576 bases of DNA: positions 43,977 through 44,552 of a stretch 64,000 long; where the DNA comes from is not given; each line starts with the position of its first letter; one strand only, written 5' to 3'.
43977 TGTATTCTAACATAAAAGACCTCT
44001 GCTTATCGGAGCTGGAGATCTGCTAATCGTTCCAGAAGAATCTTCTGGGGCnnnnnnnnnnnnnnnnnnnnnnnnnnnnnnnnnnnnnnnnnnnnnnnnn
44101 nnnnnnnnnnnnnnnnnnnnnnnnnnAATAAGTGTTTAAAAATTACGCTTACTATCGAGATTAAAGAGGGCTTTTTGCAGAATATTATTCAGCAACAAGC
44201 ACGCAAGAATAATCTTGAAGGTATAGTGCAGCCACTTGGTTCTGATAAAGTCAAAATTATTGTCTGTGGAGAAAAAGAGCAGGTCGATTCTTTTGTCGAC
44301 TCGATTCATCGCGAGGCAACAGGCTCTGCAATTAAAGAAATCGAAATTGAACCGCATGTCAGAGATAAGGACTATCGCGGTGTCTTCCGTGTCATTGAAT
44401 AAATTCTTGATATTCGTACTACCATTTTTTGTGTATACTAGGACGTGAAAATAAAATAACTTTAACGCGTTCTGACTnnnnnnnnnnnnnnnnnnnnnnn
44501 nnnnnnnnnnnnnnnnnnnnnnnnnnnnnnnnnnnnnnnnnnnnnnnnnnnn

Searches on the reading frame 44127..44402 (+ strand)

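Call 51: search_protein_families(library=pfam, proteins=[window:44127-44402:+], max_evalue=0.001)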
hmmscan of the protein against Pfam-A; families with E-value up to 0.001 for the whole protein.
window:44127-44402:+ (91 aa): 1 family
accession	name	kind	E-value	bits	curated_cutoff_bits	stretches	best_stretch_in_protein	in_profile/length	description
PF00708.24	Acylphosphatase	-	6.2e-11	42.9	22.5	1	19-83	16-80/85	Acylphosphatase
